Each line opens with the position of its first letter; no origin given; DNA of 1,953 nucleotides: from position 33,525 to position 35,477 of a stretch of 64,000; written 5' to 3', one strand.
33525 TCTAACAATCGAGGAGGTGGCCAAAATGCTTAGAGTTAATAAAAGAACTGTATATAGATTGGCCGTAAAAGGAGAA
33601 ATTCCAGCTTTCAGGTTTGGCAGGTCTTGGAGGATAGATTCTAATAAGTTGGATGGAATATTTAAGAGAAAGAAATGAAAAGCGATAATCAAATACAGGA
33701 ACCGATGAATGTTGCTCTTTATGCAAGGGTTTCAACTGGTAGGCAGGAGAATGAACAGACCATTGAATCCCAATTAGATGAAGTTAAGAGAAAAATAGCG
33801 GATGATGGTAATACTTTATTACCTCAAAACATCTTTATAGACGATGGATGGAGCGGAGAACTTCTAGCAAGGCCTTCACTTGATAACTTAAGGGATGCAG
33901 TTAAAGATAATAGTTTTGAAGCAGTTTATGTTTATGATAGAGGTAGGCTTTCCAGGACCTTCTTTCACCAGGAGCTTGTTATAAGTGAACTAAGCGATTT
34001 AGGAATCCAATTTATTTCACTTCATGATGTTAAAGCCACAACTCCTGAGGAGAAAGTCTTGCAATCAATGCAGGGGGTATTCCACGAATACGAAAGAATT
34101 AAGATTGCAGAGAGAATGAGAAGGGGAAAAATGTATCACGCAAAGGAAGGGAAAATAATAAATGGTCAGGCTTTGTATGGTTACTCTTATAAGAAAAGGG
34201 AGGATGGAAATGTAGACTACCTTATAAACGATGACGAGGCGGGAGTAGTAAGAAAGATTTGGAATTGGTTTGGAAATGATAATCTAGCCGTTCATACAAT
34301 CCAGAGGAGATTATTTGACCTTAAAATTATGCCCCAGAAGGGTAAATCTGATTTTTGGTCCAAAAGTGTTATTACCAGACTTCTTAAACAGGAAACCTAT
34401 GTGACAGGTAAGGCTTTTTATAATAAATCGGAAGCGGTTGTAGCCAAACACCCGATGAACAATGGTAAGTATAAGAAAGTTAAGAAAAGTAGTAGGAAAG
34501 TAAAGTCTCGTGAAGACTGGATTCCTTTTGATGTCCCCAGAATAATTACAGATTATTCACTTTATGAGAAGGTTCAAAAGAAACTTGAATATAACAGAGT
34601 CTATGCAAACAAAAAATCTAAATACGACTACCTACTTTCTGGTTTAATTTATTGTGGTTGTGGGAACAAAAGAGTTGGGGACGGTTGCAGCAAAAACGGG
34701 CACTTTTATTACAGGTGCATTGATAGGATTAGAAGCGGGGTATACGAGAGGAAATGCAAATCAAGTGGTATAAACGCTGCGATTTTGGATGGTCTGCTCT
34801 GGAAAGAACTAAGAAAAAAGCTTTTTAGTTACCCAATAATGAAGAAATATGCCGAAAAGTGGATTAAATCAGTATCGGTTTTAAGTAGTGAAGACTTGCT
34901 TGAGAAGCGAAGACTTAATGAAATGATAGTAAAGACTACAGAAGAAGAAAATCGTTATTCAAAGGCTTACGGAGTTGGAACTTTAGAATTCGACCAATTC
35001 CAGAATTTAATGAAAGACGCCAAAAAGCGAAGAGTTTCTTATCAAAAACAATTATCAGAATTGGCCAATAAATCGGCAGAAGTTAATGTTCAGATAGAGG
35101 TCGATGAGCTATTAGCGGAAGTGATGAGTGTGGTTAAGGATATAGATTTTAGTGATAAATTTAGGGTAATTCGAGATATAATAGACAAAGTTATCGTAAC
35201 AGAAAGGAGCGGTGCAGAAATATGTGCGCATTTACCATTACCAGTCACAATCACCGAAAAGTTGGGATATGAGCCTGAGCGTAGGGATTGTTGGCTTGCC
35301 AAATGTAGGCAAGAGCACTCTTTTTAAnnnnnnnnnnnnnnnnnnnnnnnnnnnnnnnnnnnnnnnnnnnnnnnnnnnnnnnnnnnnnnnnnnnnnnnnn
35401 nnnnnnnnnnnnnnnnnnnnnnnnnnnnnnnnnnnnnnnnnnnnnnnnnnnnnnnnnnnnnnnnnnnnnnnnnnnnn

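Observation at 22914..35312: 12.3-kb integrative element inserted into codons 6-7 of ychF; att sites reconstructable by eye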

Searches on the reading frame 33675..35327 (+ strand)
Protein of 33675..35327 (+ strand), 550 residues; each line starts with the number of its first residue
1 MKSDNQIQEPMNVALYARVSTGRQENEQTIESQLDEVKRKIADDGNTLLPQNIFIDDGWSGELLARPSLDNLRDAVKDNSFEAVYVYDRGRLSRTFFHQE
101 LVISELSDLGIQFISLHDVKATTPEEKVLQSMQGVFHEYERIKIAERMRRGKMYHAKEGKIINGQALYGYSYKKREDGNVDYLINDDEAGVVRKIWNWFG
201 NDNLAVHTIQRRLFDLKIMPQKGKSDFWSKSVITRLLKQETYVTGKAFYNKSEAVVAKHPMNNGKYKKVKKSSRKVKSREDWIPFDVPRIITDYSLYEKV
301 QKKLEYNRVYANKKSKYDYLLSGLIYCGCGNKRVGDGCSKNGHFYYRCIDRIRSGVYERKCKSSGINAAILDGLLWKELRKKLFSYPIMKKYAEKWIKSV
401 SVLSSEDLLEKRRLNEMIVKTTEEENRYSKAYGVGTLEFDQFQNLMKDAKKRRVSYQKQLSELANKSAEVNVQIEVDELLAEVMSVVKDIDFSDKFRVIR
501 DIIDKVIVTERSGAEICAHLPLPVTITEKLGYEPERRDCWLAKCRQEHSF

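Call 11: search_protein_families(library=pfam, proteins=[window:33675-35327:+], max_evalue=0.01)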
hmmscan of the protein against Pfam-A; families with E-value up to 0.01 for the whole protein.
window:33675-35327:+ (550 aa): 3 families
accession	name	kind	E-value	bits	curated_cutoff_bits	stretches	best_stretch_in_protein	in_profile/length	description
PF00239.26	Resolvase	-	7.6e-28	97.9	23.3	1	13-160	1-144/145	Resolvase, N terminal domain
PF07508.19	Recombinase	-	2e-10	41.3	21.1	1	187-305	2-100/102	Recombinase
PF13408.12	Zn_ribbon_recom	-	2.7e-09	37.7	25.3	1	320-380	1-58/58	Recombinase zinc beta ribbon domain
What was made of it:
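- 33675..35327 (+): Large serine recombinase gene as it reads in the integrated state: 537 element-encoded residues plus 13 residues (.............) read from ychF DNA in another frame. Three Pfam domains (call 11).
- Checked: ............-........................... lies inside the 3' end of the 550-aa ORF 33675-35327, which has Resolvase, Recombinase and Zn_ribbon_recom domains (call 11).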

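Call 22: find_homologous_proteins(query=window:33675-35327:+, max_evalue=1e-20)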
Query window:33675-35327:+ (550 aa): 762 proteins with E <= 1e-20 among 8000 candidates; the best 120 are listed.
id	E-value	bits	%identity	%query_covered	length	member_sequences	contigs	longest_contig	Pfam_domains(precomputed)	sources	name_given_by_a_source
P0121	0.0e+0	1243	100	100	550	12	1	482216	PF07508.20,PF00239.27,PF13408.13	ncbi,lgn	-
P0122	0.0e+0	1179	95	100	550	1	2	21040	PF07508.20,PF00239.27,PF13408.13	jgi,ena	jgi:site-specific DNA recombinase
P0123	0.0e+0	1177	95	100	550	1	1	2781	PF07508.20,PF00239.27,PF13408.13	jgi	-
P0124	0.0e+0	1068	86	98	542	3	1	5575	PF07508.20,PF00239.27,PF13408.13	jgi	-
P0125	0.0e+0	1056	83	100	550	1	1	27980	PF07508.20,PF00239.27,PF13408.13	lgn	-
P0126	1.7e-261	887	72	98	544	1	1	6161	PF07508.20,PF00239.27,PF13408.13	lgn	-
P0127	4.0e-261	885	70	100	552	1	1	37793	PF00239.27,PF13408.13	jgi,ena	-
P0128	2.2e-259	880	70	99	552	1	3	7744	PF00239.27,PF13408.13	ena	-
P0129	2.3e-259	880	70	98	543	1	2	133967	PF00239.27,PF13408.13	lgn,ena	-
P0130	3.9e-259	879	69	100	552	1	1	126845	PF07508.20,PF00239.27,PF13408.13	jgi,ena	-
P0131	1.5e-258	877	69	99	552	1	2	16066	PF07508.20,PF00239.27,PF13408.13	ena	-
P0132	6.0e-258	875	69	99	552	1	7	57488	PF07508.20,PF00239.27,PF13408.13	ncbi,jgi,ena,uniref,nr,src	ncbi:hypothetical protein A2961_04200 [Candidatus Woesebacteria bacterium RIFCSPLOWO2_01_FULL_39_21]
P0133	8.4e-258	875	69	100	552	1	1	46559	PF00239.27,PF13408.13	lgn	-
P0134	7.5e-257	871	70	98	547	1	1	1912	PF00239.27,PF13408.13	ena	-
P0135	1.2e-256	871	70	98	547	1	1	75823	PF00239.27,PF13408.13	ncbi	ncbi:MAG: recombinase family protein [Patescibacteria group bacterium]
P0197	1.0e-183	630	52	97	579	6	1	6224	PF07508.20,PF00239.27,PF13408.13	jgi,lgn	jgi:site-specific DNA recombinase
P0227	7.4e-176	604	53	98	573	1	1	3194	PF07508.20,PF00239.27,PF13408.13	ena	-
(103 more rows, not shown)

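Call 26: find_encoding_contigs(protein=P0197, flank=10000, max_places=4)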
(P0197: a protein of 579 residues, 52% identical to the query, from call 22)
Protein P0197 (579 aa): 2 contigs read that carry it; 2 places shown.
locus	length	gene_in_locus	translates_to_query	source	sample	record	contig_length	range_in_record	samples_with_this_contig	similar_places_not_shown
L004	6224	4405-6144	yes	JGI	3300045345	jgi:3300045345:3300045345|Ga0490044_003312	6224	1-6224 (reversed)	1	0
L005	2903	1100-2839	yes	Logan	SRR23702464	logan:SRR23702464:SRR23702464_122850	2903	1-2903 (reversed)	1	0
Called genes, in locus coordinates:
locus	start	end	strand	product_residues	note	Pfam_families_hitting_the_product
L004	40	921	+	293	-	-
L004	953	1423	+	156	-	-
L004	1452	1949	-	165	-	PF12869:tRNA_anti-like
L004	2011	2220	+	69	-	PF13560:HTH_31 (weak), PF12844:HTH_19, PF13443:HTH_26, PF01381:HTH_3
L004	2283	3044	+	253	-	-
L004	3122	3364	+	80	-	PF18903:DUF5659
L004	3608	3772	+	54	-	-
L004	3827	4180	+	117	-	-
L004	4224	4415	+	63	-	PF12728:HTH_17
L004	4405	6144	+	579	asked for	PF00239:Resolvase, PF07508:Recombinase, PF13408:Zn_ribbon_recom (weak)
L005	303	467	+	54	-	-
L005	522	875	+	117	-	-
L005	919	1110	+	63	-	PF12728:HTH_17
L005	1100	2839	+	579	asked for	PF00239:Resolvase, PF07508:Recombinase, PF13408:Zn_ribbon_recom (weak)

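Call 27: find_encoding_contigs(protein=P0227, flank=10000, max_places=4)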
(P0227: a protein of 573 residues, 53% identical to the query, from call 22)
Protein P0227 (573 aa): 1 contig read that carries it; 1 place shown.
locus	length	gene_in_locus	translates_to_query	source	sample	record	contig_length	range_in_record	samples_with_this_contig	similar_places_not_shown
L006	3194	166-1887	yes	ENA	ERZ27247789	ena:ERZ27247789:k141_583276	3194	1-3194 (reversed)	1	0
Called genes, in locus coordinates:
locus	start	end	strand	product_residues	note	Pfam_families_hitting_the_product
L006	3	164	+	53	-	?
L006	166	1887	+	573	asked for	PF00239:Resolvase, PF07508:Recombinase, PF13408:Zn_ribbon_recom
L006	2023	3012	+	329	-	PF13289:SIR2_2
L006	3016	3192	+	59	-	?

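Call 28: find_encoding_contigs(protein=P0122, flank=10000, max_places=4)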
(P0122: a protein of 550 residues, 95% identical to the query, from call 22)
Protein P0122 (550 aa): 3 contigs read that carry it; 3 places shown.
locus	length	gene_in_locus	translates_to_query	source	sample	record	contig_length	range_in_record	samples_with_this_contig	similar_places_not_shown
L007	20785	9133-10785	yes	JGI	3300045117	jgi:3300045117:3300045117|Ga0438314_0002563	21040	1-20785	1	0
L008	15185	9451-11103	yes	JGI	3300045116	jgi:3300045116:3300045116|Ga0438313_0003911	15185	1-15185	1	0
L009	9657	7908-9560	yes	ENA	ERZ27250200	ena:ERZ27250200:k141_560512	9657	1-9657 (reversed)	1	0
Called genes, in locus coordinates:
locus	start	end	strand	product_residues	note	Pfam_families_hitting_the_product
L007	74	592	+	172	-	PF02687:FtsX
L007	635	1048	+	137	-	PF07884:VKOR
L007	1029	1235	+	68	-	-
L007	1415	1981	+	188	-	-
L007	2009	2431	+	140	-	-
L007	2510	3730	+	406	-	-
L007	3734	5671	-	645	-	-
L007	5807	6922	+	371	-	-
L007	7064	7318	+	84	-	PF18903:DUF5659 (faint)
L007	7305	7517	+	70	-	-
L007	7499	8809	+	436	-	PF27228:MTBMA_p00010_2nd (weak)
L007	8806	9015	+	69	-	-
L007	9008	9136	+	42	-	PF12728:HTH_17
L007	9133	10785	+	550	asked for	PF00239:Resolvase, PF07508:Recombinase, PF13408:Zn_ribbon_recom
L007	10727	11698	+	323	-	PF01926:MMR_HSR1, PF02421:FeoB_N, PF06071:YchF-GTPase_C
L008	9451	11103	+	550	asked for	PF00239:Resolvase, PF07508:Recombinase, PF13408:Zn_ribbon_recom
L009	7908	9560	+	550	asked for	PF00239:Resolvase, PF07508:Recombinase, PF13408:Zn_ribbon_recom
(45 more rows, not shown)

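Call 34: find_related_loci(query=window:33675-35285:+, collection=genome_contigs, flank=10000)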
Query window:33675-35285:+ (537 aa) in genome_contigs; peptide patterns used: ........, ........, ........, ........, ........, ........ (x = any residue, [..] = any of these).
75 stretches matched a pattern; 25 encode a relative of the query (tblastn E <= 1e-3); 25 distinct loci.
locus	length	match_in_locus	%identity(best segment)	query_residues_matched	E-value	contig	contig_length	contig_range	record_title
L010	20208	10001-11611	93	1-537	0e+0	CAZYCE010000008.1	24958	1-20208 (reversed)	MAG TPA_asm: uncultured Gammaproteobacteria bacterium isolate binchicken_co220_61 genome assembly, contig: NODE_1178_len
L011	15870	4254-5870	69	1-537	0e+0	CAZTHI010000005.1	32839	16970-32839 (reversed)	MAG TPA_asm: uncultured Gammaproteobacteria bacterium isolate binchicken_co387_486 genome assembly, contig: NODE_880_len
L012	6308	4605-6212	68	3-537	0e+0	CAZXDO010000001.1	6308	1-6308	MAG TPA_asm: uncultured Candidatus Saccharibacteria bacterium isolate SRP067234_co1_334 genome assembly, contig: k99_900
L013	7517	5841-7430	66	4-532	0e+0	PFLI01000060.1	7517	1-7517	MAG: Candidatus Roizmanbacteria bacterium CG_4_10_14_0_8_um_filter_33_9 CG_4_10_14_0.8_um_filter_scaffold_6881_c, whole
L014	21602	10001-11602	66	5-537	0e+0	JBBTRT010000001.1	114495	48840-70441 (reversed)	MAG: Patescibacteria group bacterium isolate H52-bin002_1 H52_bin002_1_000000000001, whole genome shotgun sequence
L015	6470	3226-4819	94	1-537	0e+0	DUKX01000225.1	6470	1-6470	MAG TPA_asm: Methanofastidiosum sp. isolate UBA9950 contig_38582, whole genome shotgun sequence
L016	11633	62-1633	54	9-533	0e+0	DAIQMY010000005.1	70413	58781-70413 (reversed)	MAG TPA_asm: Candidatus Levyibacteriota bacterium isolate CTOTU2445 NODE_173_length_70413_cov_8.198684, whole genome sho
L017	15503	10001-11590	55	8-537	0e+0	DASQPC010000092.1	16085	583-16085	MAG TPA_asm: Candidatus Methylomirabilota bacterium isolate SMAG_U10819 k141_3269147, whole genome shotgun sequence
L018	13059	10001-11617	68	1-537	0e+0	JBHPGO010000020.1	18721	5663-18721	Patescibacteria group bacterium isolate SAG AM-311-M21 NODE_20_length_18721_cov_28.082235, whole genome shotgun sequence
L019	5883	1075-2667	52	7-535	0e+0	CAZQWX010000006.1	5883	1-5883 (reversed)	MAG TPA_asm: uncultured Gammaproteobacteria bacterium isolate SRP271791_co1_54 genome assembly, contig: k141_213081, who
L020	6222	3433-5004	50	11-534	0e+0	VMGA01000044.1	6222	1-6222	MAG: Microgenomates group bacterium Gr01-1014_16 G01um101416_scaffold_5025, whole genome shotgun sequence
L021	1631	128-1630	53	7-507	0e+0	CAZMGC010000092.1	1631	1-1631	MAG TPA_asm: uncultured Gammaproteobacteria bacterium isolate SRP278252_co2_146 genome assembly, contig: NODE_181811_len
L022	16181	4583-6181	53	3-537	2e-173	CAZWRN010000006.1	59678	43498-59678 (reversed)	MAG TPA_asm: uncultured Gammaproteobacteria bacterium isolate binchicken_co105_146 genome assembly, contig: NODE_565_len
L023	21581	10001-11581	50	10-537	2e-171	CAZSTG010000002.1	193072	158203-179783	MAG TPA_asm: uncultured Gammaproteobacteria bacterium isolate SRP294416_co1_745 genome assembly, contig: NODE_26_length_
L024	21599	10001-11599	52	3-537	6e-170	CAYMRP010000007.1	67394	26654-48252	MAG TPA_asm: uncultured Gammaproteobacteria bacterium isolate SRP286056_co1_76 genome assembly, contig: NODE_368_length_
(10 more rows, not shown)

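Call 65: find_related_loci(query=P0197, collection=viral_contigs, flank=10000)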
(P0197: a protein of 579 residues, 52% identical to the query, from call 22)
Query P0197 (579 aa) in viral_contigs; peptide patterns used: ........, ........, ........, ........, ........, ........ (x = any residue, [..] = any of these).
5 stretches matched a pattern, but none encodes a relative of the query by tblastn (E <= 1e-3).

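Call 66: find_related_loci(query=window:33675-35285:+, collection=viral_contigs, flank=10000)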
Query window:33675-35285:+ (537 aa) in viral_contigs; peptide patterns used: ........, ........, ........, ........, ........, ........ (x = any residue, [..] = any of these).
4 stretches matched a pattern, but none encodes a relative of the query by tblastn (E <= 1e-3).
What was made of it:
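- On Temperate phage / prophage: No relatives in IMG/VR (calls 65, 66).
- No relatives of the LSR in 2.9 million IMG/VR contigs (calls 65, 66).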

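Call 69: predict_structure(alignment_id=A2)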
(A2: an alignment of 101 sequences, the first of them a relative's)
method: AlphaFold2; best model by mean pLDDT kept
length: 579 residues; sequences in the alignment: 101
mean_pLDDT: 83.9   pTM: 0.51
mean pLDDT of the five models: 83.9, 83.7, 83.3, 82.9, 82.1
residues with pLDDT >= 90: 279; 70-90: 208; 50-70: 72; < 50: 20
segments of 3 or more residues with pLDDT < 50: 1-4, 23-25, 529-537
pLDDT, mean of each block of 10 residues (from residue 1): 61 85 61 92 94 76 75 94 89 79 90 83 80 76 72 81 85 90 95 98 95 96 83 95 88 71 61 76 90 97 86 69 89 73 82 68 87 94 95 90 79 97 97 96 97 96 81 87 94 93 91 89 68 48 89 70 87 67
secondary structure, 60 per line:
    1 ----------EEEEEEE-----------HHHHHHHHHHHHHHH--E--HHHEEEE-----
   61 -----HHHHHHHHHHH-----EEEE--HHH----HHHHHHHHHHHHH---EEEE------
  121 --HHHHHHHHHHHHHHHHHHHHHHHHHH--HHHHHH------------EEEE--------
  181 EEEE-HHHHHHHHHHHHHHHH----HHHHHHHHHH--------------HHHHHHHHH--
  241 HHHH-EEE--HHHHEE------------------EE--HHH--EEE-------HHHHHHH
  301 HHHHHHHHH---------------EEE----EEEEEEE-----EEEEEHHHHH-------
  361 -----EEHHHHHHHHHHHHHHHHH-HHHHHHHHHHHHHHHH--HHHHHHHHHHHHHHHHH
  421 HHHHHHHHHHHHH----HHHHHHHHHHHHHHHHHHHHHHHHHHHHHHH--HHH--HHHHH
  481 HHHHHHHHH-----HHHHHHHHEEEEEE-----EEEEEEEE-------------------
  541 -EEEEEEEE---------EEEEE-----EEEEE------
elements in order: E11-17 H29-43 E52-55 H66-76 E82-85 H95-107 E111-114 H123-148 H151-156 E169-172 E181-184 H186-201 H206-215 H230-238 H241-244 E246-248 H251-254 E284-286 H294-309 E325-327 E332-338 E344-348 H349-353 H368-384 H386-401 H404-433 H438-468 H476-489 H495-502 E503-508 E514-521 E542-549 E559-563 E569-573
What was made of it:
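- AF2 predicts confident strands after a low-confidence linker at the crossover (call 69). The integrated-form protein retains all canonical LSR domains (calls 11, 69). AF2 predicts confident beta strands (call 69).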

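Call 72: fold_search(model_id=the predicted structure, library=pdb)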
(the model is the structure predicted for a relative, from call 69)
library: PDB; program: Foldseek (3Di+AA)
matches with E <= 10: 674; with E <= 0.001: 33
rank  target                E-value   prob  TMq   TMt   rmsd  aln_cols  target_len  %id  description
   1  9dxd_A                4.6e-21  1.00  0.25  0.27  33.2       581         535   17  attLmm bound serine integrase and RDF complex in the pre-rotation state (released 2026-01-21)
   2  9dxf_A                1.0e-20  1.00  0.25  0.27  33.1       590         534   17  attLmm bound serine integrase and RDF complex in the post-rotation state (released 2026-01-21)
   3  9y66_A                9.8e-20  1.00  0.25  0.27  26.7       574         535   18  attLsym bound serine integrase complex in the dimeric state (released 2026-02-04)
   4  9dxh_A                1.6e-19  1.00  0.25  0.27  30.6       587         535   17  attPmm and attBmm bound serine integrase complex in the pre-rotation state (released 2026-01-21)
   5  9y66_C                1.6e-18  1.00  0.25  0.27  45.1       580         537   17  attLsym bound serine integrase complex in the dimeric state (released 2026-02-04)
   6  9rah_A                1.1e-17  1.00  0.22  0.22  40.7       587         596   14  Autoinhibited PhiC31 integrase-attL complex (released 2026-02-11)
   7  9tep_A                2.5e-16  1.00  0.22  0.22  40.3       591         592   15  PhiC31 integraseS12A-attB-RDF complex (released 2026-02-11)
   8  9rah_B                3.0e-16  1.00  0.23  0.23  30.3       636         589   15  Autoinhibited PhiC31 integrase-attL complex (released 2026-02-11)
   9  9iu2_A                8.5e-16  1.00  0.22  0.25  30.4       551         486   16  Cryo-EM structure of the large serine recombinase Bxb1 in complex with attP and attB (GT/TT CDN) in the pre-strand exc (released 2026-03-04)
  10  4kis_A                3.9e-12  1.00  0.19  0.33  18.1       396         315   19  Crystal Structure of a LSR-DNA Complex (released 2013-07-10)
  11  9rad_A                1.4e-11  1.00  0.22  0.28  24.7       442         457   15  PhiC31 integrase-attL complex: B-bound subregion (released 2026-02-11)
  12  9rae_B                3.2e-10  1.00  0.22  0.28  29.6       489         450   14  PhiC31 integrase-attL complex: P'-bound subregion (released 2026-02-11)
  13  4bqq_A                1.6e-09  1.00  0.19  0.31  19.6       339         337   16  Protein crystal structure of the N-terminal and recombinase domains of the Streptomyces temperate phage serine recombi (released 2013-06-12)
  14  4bqq_B                2.0e-09  1.00  0.19  0.32  17.4       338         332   15  Protein crystal structure of the N-terminal and recombinase domains of the Streptomyces temperate phage serine recombi (released 2013-06-12)
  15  9teo_A                9.6e-09  1.00  0.21  0.26  28.2       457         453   16  PhiC31 excisive synapse: P'-bound subregion (released 2026-02-11)
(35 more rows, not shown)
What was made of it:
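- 33675..35327 (+): The AF2 model of homologue P0197 matches the SPbeta, phiC31, Bxb1 and LI integrases (Foldseek E = 5e-21 to 4e-12; calls 69, 72).
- On Large serine recombinases (serine integrases): Foldseek hits to the SPbeta, phiC31, Bxb1 and LI integrases have E = 5e-21 to 4e-12 (calls 69, 72).
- Closest known: Large serine recombinase. Same: Same three-domain recombinase with a coiled-coil insert (calls 11, 69, 72).
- LSR identity: calls 11, 69, 72.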
